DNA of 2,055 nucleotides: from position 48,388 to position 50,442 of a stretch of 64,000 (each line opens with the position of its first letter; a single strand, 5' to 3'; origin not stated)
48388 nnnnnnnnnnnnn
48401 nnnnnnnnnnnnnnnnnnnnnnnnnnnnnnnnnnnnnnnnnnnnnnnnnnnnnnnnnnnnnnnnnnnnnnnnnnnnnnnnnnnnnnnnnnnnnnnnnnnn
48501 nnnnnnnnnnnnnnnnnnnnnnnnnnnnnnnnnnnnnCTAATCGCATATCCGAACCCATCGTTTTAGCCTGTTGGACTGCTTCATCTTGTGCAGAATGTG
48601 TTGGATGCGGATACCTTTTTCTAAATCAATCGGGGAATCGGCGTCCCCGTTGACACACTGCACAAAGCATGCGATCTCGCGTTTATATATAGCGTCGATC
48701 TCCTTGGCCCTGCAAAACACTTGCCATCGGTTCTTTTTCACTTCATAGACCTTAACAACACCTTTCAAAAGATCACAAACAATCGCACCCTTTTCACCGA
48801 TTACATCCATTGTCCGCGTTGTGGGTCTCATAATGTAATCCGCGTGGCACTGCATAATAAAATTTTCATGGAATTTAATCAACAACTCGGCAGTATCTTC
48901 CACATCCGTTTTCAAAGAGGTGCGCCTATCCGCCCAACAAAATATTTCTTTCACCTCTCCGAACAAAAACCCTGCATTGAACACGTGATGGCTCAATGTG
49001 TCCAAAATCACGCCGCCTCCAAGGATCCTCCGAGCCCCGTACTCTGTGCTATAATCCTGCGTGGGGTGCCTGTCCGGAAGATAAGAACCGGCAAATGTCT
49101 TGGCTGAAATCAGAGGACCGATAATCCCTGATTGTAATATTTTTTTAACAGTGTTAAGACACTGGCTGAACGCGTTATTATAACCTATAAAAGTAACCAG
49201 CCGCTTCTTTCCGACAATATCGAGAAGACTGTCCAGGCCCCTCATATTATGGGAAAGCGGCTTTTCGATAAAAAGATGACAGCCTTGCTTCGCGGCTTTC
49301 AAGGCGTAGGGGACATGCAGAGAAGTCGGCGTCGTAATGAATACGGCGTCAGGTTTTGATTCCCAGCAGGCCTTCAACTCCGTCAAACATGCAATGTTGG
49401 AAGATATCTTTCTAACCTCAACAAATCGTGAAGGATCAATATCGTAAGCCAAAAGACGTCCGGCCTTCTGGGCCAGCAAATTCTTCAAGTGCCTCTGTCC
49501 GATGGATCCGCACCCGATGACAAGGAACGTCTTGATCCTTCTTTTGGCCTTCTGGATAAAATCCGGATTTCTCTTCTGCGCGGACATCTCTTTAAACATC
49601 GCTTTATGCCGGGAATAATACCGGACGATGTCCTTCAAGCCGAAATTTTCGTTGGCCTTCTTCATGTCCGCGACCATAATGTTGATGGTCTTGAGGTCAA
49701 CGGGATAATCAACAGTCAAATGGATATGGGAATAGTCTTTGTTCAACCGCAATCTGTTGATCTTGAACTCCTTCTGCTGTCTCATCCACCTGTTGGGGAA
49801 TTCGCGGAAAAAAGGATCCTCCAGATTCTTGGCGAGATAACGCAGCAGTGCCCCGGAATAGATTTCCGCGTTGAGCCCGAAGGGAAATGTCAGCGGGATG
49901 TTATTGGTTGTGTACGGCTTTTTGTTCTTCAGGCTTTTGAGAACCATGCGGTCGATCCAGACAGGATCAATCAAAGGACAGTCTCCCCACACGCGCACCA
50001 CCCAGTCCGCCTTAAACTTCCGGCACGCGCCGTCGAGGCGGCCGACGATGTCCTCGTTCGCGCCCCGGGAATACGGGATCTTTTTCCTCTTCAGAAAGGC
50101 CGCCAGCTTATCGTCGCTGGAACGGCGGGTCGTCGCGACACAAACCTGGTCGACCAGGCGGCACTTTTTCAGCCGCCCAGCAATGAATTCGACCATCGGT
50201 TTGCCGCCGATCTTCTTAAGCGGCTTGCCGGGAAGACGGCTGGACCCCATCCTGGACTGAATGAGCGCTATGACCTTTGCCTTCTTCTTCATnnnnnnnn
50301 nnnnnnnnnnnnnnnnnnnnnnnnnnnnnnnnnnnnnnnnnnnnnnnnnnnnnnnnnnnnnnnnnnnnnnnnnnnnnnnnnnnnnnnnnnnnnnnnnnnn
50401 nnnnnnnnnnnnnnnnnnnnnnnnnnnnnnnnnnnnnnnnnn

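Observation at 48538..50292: Cytidylyltransferase-oxidoreductase fusion next to a second stand-alone cytidylyltransferase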

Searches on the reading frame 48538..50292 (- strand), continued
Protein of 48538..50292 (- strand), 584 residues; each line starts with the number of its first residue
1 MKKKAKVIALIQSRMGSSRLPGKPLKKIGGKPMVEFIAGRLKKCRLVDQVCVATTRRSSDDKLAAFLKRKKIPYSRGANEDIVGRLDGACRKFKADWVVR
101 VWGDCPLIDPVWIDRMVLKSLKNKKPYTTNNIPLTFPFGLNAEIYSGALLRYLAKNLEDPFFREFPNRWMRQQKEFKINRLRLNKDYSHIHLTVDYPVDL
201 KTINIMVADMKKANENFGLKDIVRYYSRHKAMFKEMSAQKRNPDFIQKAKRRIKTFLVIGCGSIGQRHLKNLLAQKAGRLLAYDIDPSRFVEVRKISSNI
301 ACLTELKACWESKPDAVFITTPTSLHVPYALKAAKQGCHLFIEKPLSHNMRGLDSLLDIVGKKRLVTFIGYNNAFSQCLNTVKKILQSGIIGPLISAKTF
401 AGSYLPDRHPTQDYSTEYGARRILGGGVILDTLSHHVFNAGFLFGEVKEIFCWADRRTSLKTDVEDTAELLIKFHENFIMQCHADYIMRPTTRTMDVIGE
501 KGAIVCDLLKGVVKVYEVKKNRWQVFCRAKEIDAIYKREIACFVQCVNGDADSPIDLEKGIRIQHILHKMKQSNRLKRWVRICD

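Call 77: get_annotated_region(hit=H17, flank=9000)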
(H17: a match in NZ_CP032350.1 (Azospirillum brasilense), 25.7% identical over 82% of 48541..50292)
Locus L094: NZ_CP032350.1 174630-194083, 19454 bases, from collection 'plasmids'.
description: Azospirillum brasilense strain MTCC4039 plasmid p5, complete sequence
organism: Azospirillum brasilense (NCBI taxid 192)
taxonomy: Bacteria; Pseudomonadota; Alphaproteobacteria; Rhodospirillales; Azospirillaceae; Azospirillum; Azospirillum brasilense
host: -; source: soil sample,Agricultural field; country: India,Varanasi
typing (MOB-suite, as given by PLSDB): non-mobilizable; replicon rep_cluster_771
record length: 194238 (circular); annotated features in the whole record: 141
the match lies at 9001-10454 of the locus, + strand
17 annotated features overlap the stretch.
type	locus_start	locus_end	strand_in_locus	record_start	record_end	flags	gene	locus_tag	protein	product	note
CDS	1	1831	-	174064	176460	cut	-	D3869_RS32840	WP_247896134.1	glycosyltransferase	-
CDS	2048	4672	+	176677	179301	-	-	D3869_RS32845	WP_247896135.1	hypothetical protein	-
CDS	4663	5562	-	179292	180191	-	-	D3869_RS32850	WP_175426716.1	glycosyltransferase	-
CDS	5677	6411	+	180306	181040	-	-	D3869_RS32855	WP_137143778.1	FkbM family methyltransferase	-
CDS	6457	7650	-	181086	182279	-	-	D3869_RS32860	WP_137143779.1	glycosyltransferase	-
CDS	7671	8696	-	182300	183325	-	-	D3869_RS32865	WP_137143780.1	NAD(P)-dependent oxidoreductase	-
CDS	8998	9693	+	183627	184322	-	-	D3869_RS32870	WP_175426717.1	NTP transferase domain-containing protein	-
CDS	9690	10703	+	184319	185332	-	-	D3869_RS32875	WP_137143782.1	Gfo/Idh/MocA family oxidoreductase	-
CDS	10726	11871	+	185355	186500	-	-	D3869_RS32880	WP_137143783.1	DegT/DnrJ/EryC1/StrS family aminotransferase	-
CDS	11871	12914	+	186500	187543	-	-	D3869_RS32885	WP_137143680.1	NAD(P)-dependent oxidoreductase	-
CDS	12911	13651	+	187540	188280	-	-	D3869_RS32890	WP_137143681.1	GNAT family N-acetyltransferase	-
CDS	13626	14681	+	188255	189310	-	-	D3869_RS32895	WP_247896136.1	N-acetylneuraminate synthase family protein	GO:0016051 - carbohydrate biosynthetic process [Evidence IEA]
CDS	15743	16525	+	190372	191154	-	-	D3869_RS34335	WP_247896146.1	asparagine synthase-related protein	GO:0006529 - asparagine biosynthetic process [Evidence IEA]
CDS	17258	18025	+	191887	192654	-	-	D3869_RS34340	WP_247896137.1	hypothetical protein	-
CDS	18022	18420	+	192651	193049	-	-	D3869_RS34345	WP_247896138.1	hypothetical protein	-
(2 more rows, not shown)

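Call 85: search_protein_representatives(protein=window:48541-50292:-)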
Query: 584 residues. Proteins with E-value up to 0.001 (for the whole library): 36685; up to 1e-10: 13061; up to 1e-30: 1115. The best 150 are listed.
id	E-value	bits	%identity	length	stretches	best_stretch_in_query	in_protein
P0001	0.0e+00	1353.6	100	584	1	1-584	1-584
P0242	1.4e-107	377.1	37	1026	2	256-567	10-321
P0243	7.8e-94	331.8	46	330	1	256-582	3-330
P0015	2.7e-92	326.7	35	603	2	253-576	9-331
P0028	1.3e-86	308.0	33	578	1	6-579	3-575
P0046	2.5e-81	290.5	33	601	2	256-573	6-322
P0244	1.3e-78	281.5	33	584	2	256-552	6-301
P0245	1.1e-76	275.2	33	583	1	6-560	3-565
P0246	4.2e-70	253.5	40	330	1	256-573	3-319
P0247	1.4e-69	251.7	31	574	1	6-550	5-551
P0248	1.6e-69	251.5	33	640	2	256-524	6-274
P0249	4.8e-69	250.0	41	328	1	256-580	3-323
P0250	2.3e-67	244.4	39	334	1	255-567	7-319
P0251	4.1e-67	243.6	37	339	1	250-582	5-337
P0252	1.0e-66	242.3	41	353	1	255-553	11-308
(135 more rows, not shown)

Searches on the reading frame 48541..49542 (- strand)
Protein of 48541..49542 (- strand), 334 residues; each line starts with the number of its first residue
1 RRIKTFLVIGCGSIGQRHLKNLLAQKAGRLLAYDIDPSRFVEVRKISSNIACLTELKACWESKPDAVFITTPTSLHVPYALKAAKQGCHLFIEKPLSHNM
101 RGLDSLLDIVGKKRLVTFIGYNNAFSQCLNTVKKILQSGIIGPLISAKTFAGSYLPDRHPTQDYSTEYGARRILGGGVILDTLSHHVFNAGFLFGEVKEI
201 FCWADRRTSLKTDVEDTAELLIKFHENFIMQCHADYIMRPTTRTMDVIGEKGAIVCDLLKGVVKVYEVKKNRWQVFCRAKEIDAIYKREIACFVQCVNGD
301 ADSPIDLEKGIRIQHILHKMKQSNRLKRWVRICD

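Call 41: find_related_loci(query=A1, collection=genome_contigs, flank=10000)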
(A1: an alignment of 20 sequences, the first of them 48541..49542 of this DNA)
Query A1 (334 aa) in genome_contigs; peptide patterns used: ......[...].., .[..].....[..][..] (x = any residue, [..] = any of these).
600 stretches matched a pattern (row limit reached: there are more); 566 encode a relative of the query (tblastn E <= 1e-3); the best 80 are kept; 80 distinct loci.
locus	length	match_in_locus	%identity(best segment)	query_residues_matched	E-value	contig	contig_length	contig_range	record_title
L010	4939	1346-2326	47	7-332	4e-98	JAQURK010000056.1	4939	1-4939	MAG: Candidatus Omnitrophota bacterium isolate STD1_71 NODE_67225_length_4939_cov_3.509352_Sandtown_D1, whole genome sho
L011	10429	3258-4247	39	3-332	4e-79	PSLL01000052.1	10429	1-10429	MAG: Candidatus Dadabacteria bacterium isolate ERB_12_1 NODE_1871_length_10429_cov_4.656063, whole genome shotgun sequen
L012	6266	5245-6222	40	7-332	4e-78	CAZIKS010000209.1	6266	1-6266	MAG TPA_asm: uncultured Pirellulales bacterium isolate SRP068000_co4_338 genome assembly, contig: NODE_23990_length_6266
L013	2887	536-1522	41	6-334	8e-78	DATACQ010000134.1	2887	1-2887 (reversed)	MAG TPA_asm: Candidatus Binatia bacterium isolate SMAG_U6728 k141_764544, whole genome shotgun sequence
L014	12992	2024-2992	38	6-328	8e-75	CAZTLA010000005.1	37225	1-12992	MAG TPA_asm: uncultured Syntrophales bacterium isolate binchicken_co232_232 genome assembly, contig: NODE_1817_length_37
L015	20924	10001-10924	41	6-313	1e-74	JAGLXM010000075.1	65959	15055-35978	MAG: Candidatus Bipolaricaulota bacterium isolate RS_12_53 ZL285.bin.53.fa_75, whole genome shotgun sequence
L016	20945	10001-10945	40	8-323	1e-74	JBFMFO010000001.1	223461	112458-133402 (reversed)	MAG: Thermodesulfobacteriota bacterium isolate MAG273 MAG273_1, whole genome shotgun sequence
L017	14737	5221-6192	38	3-326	2e-74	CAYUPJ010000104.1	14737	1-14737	MAG TPA_asm: uncultured Anaerolineae bacterium isolate binchicken_co91_444 genome assembly, contig: NODE_4799_length_147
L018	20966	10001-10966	39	6-327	2e-74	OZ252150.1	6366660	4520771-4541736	MAG: Anaerolineales bacterium isolate ed016152-bc35-4daa-af1a-9bf7613e1c63 genome assembly, chromosome: 1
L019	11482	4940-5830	42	4-300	5e-74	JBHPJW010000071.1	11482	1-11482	Fibrobacterota bacterium isolate SAG AM-315-M03 AM-315-M03_NODE_71, whole genome shotgun sequence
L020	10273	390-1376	39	6-334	4e-74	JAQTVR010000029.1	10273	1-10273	MAG: Dehalococcoidales bacterium isolate STB_92 NODE_17095_length_10273_cov_2.917899_Sandtown_B, whole genome shotgun se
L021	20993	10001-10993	39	4-334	2e-73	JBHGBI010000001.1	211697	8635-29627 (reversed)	MAG: Syntrophales bacterium isolate SBS.BIN.13 SBSBIN13_contig_1, whole genome shotgun sequence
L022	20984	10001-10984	39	7-334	3e-73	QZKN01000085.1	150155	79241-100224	MAG: Candidatus Omnitrophota bacterium isolate SURF_12 Ga0104751_1000048, whole genome shotgun sequence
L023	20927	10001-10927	42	3-310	2e-72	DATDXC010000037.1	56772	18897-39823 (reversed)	MAG TPA_asm: Candidatus Nanoarchaeia archaeon isolate SMAG_U8128 k141_1498725, whole genome shotgun sequence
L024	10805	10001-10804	41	4-273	6e-72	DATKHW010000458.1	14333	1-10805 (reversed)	MAG TPA_asm: Gemmataceae bacterium isolate SMAG_U14588 k141_436686, whole genome shotgun sequence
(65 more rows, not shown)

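Call 57: search_solved_structures(query=A1, max_evalue=1e-10)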
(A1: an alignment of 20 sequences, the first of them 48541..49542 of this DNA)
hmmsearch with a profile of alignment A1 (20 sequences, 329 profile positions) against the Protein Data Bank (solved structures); distinct sequences matched with E-value up to 1e-10: 72 (the best 60 are shown).
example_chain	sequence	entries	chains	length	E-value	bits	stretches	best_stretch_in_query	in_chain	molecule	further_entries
3ezy_A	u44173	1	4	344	8.8e-40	139.9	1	2-329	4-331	Dehydrogenase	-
3q2i_A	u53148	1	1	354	2.1e-31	112.3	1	2-328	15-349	dehydrogenase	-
3q2k_A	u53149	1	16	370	1.2e-29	106.5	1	3-324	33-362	oxidoreductase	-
3cea_A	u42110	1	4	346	2.4e-27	99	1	3-329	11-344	Myo-inositol 2-dehydrogenase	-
6a3f_A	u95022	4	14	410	1.7e-25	92.9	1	60-200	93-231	Putative dehydrogenase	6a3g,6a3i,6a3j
7bvj_A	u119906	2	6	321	1.5e-24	89.7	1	1-131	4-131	Oxidoreductase, NAD-binding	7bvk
2glx_A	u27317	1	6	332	6e-24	87.8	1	50-325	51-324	1,5-anhydro-D-fructose reductase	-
4hkt_A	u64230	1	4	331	8e-23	84.1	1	5-329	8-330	Inositol 2-dehydrogenase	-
3mz0_A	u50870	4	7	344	1.6e-22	83.1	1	2-325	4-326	Inositol 2-dehydrogenase/D-chiro-inositol 3-dehydrogenase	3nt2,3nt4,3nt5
6nor_A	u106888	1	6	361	3.7e-22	81.9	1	4-325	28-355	Putative NAD dependent dehydrogenase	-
7xr9_A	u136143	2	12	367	5.7e-22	81.3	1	2-193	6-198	DgpA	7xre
4n54_A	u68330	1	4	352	6.6e-22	81.1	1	2-328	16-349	Inositol dehydrogenase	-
4mkx_A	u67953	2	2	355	6.6e-22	81.1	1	2-328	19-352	Inositol dehydrogenase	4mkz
6z3b_B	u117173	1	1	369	8.7e-22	80.7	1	5-277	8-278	Gfo/Idh/MocA family oxidoreductase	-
6z3b_A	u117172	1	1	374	9e-22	80.7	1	5-277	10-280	Gfo/Idh/MocA family oxidoreductase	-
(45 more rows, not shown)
